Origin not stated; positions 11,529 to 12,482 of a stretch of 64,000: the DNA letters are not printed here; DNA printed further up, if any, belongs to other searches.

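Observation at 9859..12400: AT-richer locus beside tRNA-Leu: HExxH protein divergent from a translationally coupled DUF6884-like + GIY-YIG nuclease pair (candidate uncharacterised system)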

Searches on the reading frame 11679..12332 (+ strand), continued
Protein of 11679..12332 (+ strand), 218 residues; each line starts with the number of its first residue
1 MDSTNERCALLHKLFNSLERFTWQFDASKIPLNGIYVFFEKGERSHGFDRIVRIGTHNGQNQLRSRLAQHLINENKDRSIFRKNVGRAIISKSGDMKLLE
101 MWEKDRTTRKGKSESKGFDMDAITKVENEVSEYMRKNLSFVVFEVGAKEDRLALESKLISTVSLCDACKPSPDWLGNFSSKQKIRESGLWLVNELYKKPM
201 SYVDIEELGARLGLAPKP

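Call 37: search_solved_structures(query=A1, max_evalue=10, show_alignments=3)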
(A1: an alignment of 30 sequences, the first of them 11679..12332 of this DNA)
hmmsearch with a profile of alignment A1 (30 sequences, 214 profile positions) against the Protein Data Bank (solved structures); distinct sequences matched with E-value up to 10: 5.
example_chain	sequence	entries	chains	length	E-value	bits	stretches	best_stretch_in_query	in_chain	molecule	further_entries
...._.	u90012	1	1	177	0.57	12.8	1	135-202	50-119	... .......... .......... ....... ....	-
4o8x_A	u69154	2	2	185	0.63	12.7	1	135-202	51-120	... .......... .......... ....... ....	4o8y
4owp_A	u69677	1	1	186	0.64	12.6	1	135-202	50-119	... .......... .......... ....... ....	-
4ocl_A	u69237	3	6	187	0.65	12.6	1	135-202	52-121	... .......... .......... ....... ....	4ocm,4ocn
6fvt_U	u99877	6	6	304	1.4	11.5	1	136-202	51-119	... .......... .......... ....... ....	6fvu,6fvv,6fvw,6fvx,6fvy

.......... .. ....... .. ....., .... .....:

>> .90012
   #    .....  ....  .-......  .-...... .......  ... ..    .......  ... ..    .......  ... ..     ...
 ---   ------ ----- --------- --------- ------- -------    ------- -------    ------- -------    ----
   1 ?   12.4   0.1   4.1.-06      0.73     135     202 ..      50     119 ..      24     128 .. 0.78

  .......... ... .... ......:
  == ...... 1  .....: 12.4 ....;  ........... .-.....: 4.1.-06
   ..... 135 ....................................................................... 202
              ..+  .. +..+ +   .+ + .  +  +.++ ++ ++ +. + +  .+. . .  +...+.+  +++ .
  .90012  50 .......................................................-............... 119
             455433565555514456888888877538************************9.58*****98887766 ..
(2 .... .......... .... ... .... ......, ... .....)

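Call 39: search_protein_families(library=pfam, alignment_id=A1, max_evalue=10)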
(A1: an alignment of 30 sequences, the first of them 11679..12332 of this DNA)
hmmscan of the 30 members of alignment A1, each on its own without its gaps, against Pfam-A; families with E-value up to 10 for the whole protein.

A. member 1, window:11679-12332:+ (218 aa): 2 families
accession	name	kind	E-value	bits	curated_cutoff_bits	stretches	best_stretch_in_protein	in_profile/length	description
PF02633.19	Creatininase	-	0.051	13.4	31.3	1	45-109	97-149/238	Creatinine amidohydrolase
PF01541.30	GIY-YIG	-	0.21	12.4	22.6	1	61-111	21-61/78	GIY-YIG catalytic domain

B. families by the number of members that match (of 30 scanned): 30 families (the first 25 are shown)
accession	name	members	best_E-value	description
PF01986.22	DUF123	22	0.0048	Domain of unknown function DUF123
PF01541.30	GIY-YIG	15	0.018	GIY-YIG catalytic domain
PF20815.3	GIY_YIG_2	12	0.0011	GIY-YIG catalytic domain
PF10609.15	ParA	9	0.032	NUBPL iron-transfer P-loop NTPase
PF20547.3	DUF6761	7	0.066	Family of unknown function (DUF6761)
PF11995.13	DUF3490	6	0.0048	Domain of unknown function (DUF3490)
PF07855.17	ATG101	5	0.01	Autophagy-related protein 101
PF15828.10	RDD1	3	0.26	Required for drug-induced death protein 1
PF02633.19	Creatininase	2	0.051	Creatinine amidohydrolase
PF21021.3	FAF1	2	0.098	Fas-associated factor 1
PF23370.1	Vp20_capsid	1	0.0016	Capsid protein Vp20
PF01267.22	F-actin_cap_A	1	0.015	F-actin capping protein alpha subunit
PF00566.25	RabGAP-TBC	1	0.018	Rab-GTPase-TBC domain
PF12181.14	MogR_DNAbind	1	0.023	DNA binding domain of the motility gene repressor (MogR)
PF19417.4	RnlA_toxin_N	1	0.028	RNase LS, bacterial toxin N-terminal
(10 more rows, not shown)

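Call 50: search_protein_representatives(alignment_id=A1)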
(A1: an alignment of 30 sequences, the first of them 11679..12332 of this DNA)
Query: 30 sequences, 214 profile positions. Proteins with E-value up to 0.001 (for the whole library): 1821; up to 1e-10: 1156; up to 1e-30: 364. The best 150 are listed.
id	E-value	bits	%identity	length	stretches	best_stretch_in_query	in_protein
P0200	6.5e-99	346.0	-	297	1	3-210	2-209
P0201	5.7e-97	339.6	-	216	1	1-212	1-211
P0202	7.8e-94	329.4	-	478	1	2-209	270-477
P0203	2.3e-92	324.6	-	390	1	3-209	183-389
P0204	6.1e-91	319.9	-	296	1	1-204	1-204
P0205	6.8e-91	319.8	-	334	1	1-210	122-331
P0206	1.2e-90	319.0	-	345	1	3-209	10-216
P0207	2.8e-90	317.8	-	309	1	1-211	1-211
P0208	6.7e-90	316.5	-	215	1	1-209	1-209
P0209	1.6e-88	312.0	-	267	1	2-207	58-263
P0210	8.2e-88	309.7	-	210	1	1-206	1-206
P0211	3.2e-84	298.0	-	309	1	1-208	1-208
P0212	9.3e-84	296.5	-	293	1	2-208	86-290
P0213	1.1e-80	286.5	-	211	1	1-209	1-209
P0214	1.1e-80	286.5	-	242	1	26-210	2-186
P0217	2.1e-79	282.3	-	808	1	4-208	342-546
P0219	6.9e-79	280.5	-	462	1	3-208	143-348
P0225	4.5e-75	268.1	-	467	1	2-206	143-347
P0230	8.8e-71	254.0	-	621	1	3-208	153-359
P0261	4.3e-60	219.1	-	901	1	4-209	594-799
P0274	1.4e-57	210.9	-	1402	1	4-200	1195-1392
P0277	4.6e-57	209.2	-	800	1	3-210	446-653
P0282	1.6e-56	207.5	-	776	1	5-211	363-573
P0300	1.2e-54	201.3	-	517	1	2-208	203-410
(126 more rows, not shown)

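Call 51: search_protein_families(library=pfam, proteins=[P0219, P0225, P0202, P0217, P0261, P0274, P0277, P0282, P0230, P0300], max_evalue=0.001)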
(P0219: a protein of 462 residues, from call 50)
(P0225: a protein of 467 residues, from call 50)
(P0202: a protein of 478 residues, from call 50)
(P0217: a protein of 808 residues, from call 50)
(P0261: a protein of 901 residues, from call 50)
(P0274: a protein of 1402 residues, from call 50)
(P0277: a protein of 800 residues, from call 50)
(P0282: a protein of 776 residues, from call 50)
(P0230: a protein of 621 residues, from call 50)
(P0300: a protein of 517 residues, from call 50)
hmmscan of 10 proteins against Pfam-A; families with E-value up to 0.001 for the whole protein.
P0219 (462 aa): 2 families
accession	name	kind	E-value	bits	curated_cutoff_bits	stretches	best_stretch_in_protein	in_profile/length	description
PF21818.3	DUF6884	-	7.2e-43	146.4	30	1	9-139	1-135/135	Family of unknown function (DUF6884)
PF24698.1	DUF7662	-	5.2e-19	68.3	26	1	383-453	1-64/72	Domain of unknown function (DUF7662)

P0225 (467 aa): 2 families
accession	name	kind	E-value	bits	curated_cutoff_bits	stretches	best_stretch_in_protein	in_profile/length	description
PF21818.3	DUF6884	-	8.2e-42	143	30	1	5-134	1-134/135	Family of unknown function (DUF6884)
PF24698.1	DUF7662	-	3.1e-14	52.9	26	1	389-452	1-61/72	Domain of unknown function (DUF7662)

P0202 (478 aa): 1 family
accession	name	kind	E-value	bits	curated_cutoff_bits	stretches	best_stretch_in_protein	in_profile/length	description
PF21818.3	DUF6884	-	1.3e-17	64.6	30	1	25-142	15-134/135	Family of unknown function (DUF6884)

P0217 (808 aa): 2 families
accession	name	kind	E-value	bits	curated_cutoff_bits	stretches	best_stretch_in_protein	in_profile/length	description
PF21818.3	DUF6884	-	4.9e-42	143.7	30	1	198-328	1-135/135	Family of unknown function (DUF6884)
PF24698.1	DUF7662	-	1.4e-16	60.5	26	1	578-648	1-64/72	Domain of unknown function (DUF7662)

P0261 (901 aa): 12 families
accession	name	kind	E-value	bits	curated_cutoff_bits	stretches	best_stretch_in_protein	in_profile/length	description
PF21818.3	DUF6884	-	1.2e-35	123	30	1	462-590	2-134/135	Family of unknown function (DUF6884)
PF05970.20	PIF1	-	5.5e-26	92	25.9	1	6-219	2-218/223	PIF1-like helicase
PF13604.12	AAA_30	-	6.9e-14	52.5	27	1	6-229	2-183/191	AAA domain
PF13245.12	AAA_19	-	5.1e-10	40.1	25.1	1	19-160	9-132/134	AAA domain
PF01443.25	Viral_helicase1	-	3.3e-07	30.8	21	0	248-410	62-221/228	Viral superfamily 1 RNA helicase core domain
PF00270.35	DEAD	-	1.4e-05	25.3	26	1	8-124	2-132/167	DEAD/DEAH box helicase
PF02689.20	Herpes_Helicase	-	1.6e-05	23.6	27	1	373-416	731-775/808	Helicase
PF13401.12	AAA_22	-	4.7e-05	24.1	27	1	23-152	7-122/130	AAA domain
PF13538.12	UvrD_C_2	-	9.6e-05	22.6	27.4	1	371-408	1-44/52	UvrD-like helicase C-terminal domain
PF13191.12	AAA_16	-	0.00043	21.3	32.6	0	12-51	15-54/167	AAA ATPase domain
PF00437.27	T2SSE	-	0.00051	19.2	24.9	1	7-51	128-173/370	Type II/IV secretion system protein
PF01637.24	ATPase_2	-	0.0007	19.9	33.2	0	14-51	12-50/225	ATPase domain predominantly from Archaea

P0274 (1402 aa): 21 families
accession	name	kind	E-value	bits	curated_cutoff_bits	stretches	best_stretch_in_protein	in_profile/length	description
PF00515.34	TPR_1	-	8.6e-89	288.5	27.8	9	325-358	1-34/34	Tetratricopeptide repeat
PF13414.12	TPR_11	-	2e-83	274.3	26.8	11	302-339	5-42/42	TPR repeat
PF07719.23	TPR_2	-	4.3e-68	220.3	27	6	325-358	1-34/34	Tetratricopeptide repeat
PF13181.12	TPR_8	-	1.4e-50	165.6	25.7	5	325-357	1-33/34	Tetratricopeptide repeat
PF13431.12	TPR_17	-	1.2e-42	141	24.4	2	314-345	2-33/34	Tetratricopeptide repeat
PF21818.3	DUF6884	-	7.8e-41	139.8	30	1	1058-1187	1-134/135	Family of unknown function (DUF6884)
PF13432.12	TPR_16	-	2.4e-40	137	32.7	5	671-731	3-63/65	Tetratricopeptide repeat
PF13371.12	TPR_9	-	9e-36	122.2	35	2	680-737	10-67/73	Tetratricopeptide repeat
PF13424.12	TPR_12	-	1.1e-29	102.9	30.1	2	636-694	8-74/77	Tetratricopeptide repeat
PF13428.12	TPR_14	-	3.2e-17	61.8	23.5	0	667-706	3-42/44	Tetratricopeptide repeat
PF13174.12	TPR_6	-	1.3e-14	54.2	26.3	0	633-660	2-29/33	Tetratricopeptide repeat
PF25575.1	TPR_BSK1_C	-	1.1e-11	45.1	42.2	0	603-667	48-113/118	Serine/threonine-protein kinase BSK1-like, TPR repeats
PF14559.12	TPR_19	-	9.4e-10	39.1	25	0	305-346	5-46/68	Tetratricopeptide repeat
PF13374.12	TPR_10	-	1.1e-08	35.2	27.5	0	531-557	4-30/42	Tetratricopeptide repeat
PF23914.1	TPR_CcmH_CycH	-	2.1e-07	31.4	42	0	457-558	46-150/158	Cytochrome c-type biogenesis protein H TPR domain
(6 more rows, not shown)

P0277 (800 aa): 3 families
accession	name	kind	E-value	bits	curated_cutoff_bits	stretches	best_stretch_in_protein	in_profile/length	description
PF21818.3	DUF6884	-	4.5e-37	127.6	30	1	305-434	1-134/135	Family of unknown function (DUF6884)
PF01396.24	Zn_ribbon_Top1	-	2e-09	37.5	32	1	251-288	4-39/39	Topoisomerase DNA binding C4 zinc finger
PF21530.3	Pif1_2B_dom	-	5.8e-05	23.2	23.9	1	65-101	12-47/47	DNA helicase Pif1, 2B domain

P0282 (776 aa): 3 families
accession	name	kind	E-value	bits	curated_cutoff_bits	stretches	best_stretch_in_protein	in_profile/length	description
PF12799.13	LRR_4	-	7e-16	58.3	27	3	193-233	2-43/44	Leucine Rich repeats (2 copies)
PF23952.1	LRR_EndoS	-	7.4e-07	29.8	27.9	0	657-744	26-103/116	Endo-beta-N-acetylglucosaminidase EndoS LRR domain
PF13855.12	LRR_8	-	0.00032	20.9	27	0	217-270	4-61/61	Leucine rich repeat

P0230 (621 aa): 2 families
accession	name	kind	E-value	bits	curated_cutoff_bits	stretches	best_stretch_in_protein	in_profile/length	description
PF21818.3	DUF6884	-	3.7e-40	137.6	30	1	7-136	1-134/135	Family of unknown function (DUF6884)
PF24698.1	DUF7662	-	5e-16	58.7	26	1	386-457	1-66/72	Domain of unknown function (DUF7662)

P0300 (517 aa): 0 families

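Call 59: search_protein_families(library=padloc, alignment_id=A4, max_evalue=0.00001)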
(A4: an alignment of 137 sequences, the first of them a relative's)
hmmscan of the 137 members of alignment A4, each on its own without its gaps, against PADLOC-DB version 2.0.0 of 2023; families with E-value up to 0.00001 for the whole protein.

A. member 1, L007:4806-5615:- (270 aa): 1 family
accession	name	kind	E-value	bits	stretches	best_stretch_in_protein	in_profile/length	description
PDLC04134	mad2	-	2.5e-20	70.8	1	6-217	260-473/492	mads_2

B. families by the number of members that match (of 137 scanned): 252 families (the first 25 are shown)
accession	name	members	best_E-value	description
PDLC04134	mad2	3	2.5e-20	mads_2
PDLC02903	pVip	3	1e-15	Viperins not associated with kinases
PDLC03068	Specificity_I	2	5.2e-97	Type I specificity subunit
PDLC03089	Specificity_I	2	8.6e-83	Type I specificity subunit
PDLC03086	Specificity_I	2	4.8e-77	Type I specificity subunit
PDLC03168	Specificity_I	2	2.1e-76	Type I specificity subunit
PDLC03164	Specificity_I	2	3.1e-76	Type I specificity subunit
PDLC03099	Specificity_I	2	3.4e-76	Type I specificity subunit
PDLC03154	Specificity_I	2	2.7e-71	Type I specificity subunit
PDLC03066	Specificity_I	2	4.1e-55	Type I specificity subunit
PDLC03092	Specificity_I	2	4.8e-54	Type I specificity subunit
PDLC03052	Specificity_I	2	7.5e-51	Type I specificity subunit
PDLC03172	Specificity_I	2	5.3e-48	Type I specificity subunit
PDLC03138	Specificity_I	2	2.7e-45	Type I specificity subunit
PDLC03163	Specificity_I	2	1.6e-42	Type I specificity subunit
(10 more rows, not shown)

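Call 60: search_protein_families(library=pfam, alignment_id=A4, max_evalue=0.00001)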
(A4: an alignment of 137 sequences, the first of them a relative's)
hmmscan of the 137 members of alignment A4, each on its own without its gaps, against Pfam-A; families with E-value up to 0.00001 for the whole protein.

A. member 1, L007:4806-5615:- (270 aa): 1 family
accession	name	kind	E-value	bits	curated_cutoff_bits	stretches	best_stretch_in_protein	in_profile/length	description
PF00398.26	RrnaAD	-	1e-38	133.4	24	1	13-216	5-224/263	Ribosomal RNA adenine dimethylase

B. families by the number of members that match (of 137 scanned): 193 families (the first 25 are shown)
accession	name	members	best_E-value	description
PF04055.27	Radical_SAM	3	1.8e-24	Radical SAM superfamily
PF13614.12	AAA_31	2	1.1e-49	AAA domain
PF00398.26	RrnaAD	2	6.3e-42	Ribosomal RNA adenine dimethylase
PF00300.27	His_Phos_1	2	4.2e-41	Histidine phosphatase superfamily (branch 1)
PF05746.21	DALR_1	2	4.2e-29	DALR anticodon binding domain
PF01420.25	Methylase_S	2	1.5e-24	Type I restriction modification DNA specificity domain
PF01656.29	CbiA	2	5.6e-24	CobQ/CobB/MinD/ParA nucleotide binding domain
PF01368.27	DHH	2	7.5e-19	DHH family, N-terminal domain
PF00293.34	NUDIX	2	1.1e-18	NUDIX domain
PF00565.23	SNase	2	3.2e-15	Staphylococcal nuclease homologue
PF01930.23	Cas_Cas4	2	2.8e-12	Domain of unknown function DUF83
PF02272.25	DHHA1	2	3.3e-08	DHHA1 domain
PF18765.7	Polbeta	2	1.3e-07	Polymerase beta, Nucleotidyltransferase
PF01909.29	NTP_transf_2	2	1.3e-07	Nucleotidyltransferase domain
PF02092.22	tRNA_synt_2f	1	8.6e-204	Glycyl-tRNA synthetase beta subunit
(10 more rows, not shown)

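Call 63: find_related_loci(query=A1, collection=viral_contigs, flank=6000)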
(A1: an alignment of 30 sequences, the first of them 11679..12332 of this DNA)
Query A1 (218 aa) in viral_contigs; peptide patterns used: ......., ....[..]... (x = any residue, [..] = any of these).
72 stretches matched a pattern; 11 encode a relative of the query (tblastn E <= 1e-3); 11 distinct loci.
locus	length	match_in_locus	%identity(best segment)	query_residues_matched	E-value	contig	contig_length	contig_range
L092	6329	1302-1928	43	3-210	9e-49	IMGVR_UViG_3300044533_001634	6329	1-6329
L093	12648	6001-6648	41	2-217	8e-49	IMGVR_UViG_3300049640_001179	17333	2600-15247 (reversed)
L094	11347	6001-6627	43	3-210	7e-49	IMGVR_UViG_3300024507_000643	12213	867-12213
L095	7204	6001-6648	41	2-217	8e-49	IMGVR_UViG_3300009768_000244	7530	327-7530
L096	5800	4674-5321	41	2-217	7e-49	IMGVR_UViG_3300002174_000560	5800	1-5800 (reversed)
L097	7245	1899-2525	43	3-210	6e-49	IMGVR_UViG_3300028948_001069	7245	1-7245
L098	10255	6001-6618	40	8-217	1e-47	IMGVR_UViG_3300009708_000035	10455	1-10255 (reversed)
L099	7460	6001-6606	41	8-213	2e-47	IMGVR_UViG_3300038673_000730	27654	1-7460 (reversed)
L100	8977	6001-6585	43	1-195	9e-47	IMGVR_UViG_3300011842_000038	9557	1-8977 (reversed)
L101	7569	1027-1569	30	31-196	3e-14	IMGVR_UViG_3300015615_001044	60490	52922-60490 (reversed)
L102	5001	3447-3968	32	31-195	8e-11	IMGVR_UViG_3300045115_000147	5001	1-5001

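Call 64: search_dna_similar(query=window:11679-12332:+, collection=plasmids, mode=protein, max_rows=25)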
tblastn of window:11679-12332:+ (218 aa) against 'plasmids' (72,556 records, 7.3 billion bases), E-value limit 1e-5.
Records with a match: 7; places in all: 7; records where one place covers at least 80% of the query: 0.
Best place of each record, by identity: <60% 7.
By first word of the organism name: Haloarcula 5; Halorientalis 1; Deinococcus 1.
By predicted mobility (MOB-suite, as given by PLSDB): non-mobilizable 7.
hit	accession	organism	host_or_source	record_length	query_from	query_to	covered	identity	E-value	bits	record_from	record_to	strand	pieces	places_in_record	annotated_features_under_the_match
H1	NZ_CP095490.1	Halorientalis marina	cell culture,salt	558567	31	195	76%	33.7%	3e-9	63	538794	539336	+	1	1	hypothetical protein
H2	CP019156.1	Haloarcula taiwanensis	single cell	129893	31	195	76%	33.2%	5e-9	62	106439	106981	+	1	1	hypothetical protein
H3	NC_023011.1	Haloarcula hispanica N601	-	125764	31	195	76%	33.2%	6e-9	62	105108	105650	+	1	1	hypothetical protein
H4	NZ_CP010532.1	Haloarcula sp. CBA1115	monoisolate,Solar salt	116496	31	195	76%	33.2%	6e-9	62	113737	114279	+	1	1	hypothetical protein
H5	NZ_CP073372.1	Haloarcula sinaiiensis ATCC 33800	cell culture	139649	31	195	76%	33.0%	6e-9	62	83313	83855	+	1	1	hypothetical protein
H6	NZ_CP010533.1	Haloarcula sp. CBA1115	monoisolate,Solar salt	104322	31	195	76%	32.6%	1e-8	62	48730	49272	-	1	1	hypothetical protein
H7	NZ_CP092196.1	Deinococcus sp. KNUC1210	Setaria viridis,cell ...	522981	33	195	75%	30.2%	3e-7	57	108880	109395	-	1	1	hypothetical protein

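Call 65: search_dna_similar(query=window:11679-12332:+, collection=phages, mode=protein, max_rows=25)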
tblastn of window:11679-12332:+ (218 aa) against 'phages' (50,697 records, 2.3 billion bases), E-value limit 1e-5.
No match.

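Call 67: search_protein_families(library=phrogs, proteins=[window:11679-12332:+], max_evalue=0.01)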
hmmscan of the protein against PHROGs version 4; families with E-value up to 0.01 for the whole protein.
window:11679-12332:+ (218 aa): 0 families

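Call 69: search_protein_families(library=padloc, alignment_id=A5, max_evalue=0.00001)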
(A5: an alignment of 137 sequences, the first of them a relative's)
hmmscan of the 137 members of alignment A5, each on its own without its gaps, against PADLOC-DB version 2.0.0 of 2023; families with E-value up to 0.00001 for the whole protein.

A. member 1, L048:8984-9640:+ (219 aa): 1 family
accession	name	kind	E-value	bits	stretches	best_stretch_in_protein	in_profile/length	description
PDLC03398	REase_II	-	1.2e-20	72.1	1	12-211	13-214/221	Type II nicking endonuclease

B. families by the number of members that match (of 137 scanned): 241 families (the first 25 are shown)
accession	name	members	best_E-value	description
PDLC04135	mad3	5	2.4e-36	mads_3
PDLC04140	mad8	5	2.9e-12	mads_8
PDLC04134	mad2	3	4e-23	mads_2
PDLC02980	AriA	3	1.9e-17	-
PDLC02914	ATPase-Toprim_I-B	3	6.5e-14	-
PDLC00289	PtuA1|PtuA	3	2.8e-09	AAA ATPase domain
PDLC04908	PDC-S10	2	3.4e-23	-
PDLC00099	GajA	2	6.8e-21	AAA ATPase domain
PDLC02335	AbiLi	2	1.3e-14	AbiLi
PDLC04164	AriA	2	6.4e-13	-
PDLC04213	HEC-02A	2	2.8e-09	-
PDLC04175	HEC-01A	2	1.3e-08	-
PDLC04214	HEC-02A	2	3.2e-08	-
PDLC03859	LmuB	2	1.1e-07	-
PDLC00293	PtuA1|PtuA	2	1.5e-07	AAA ATPase domain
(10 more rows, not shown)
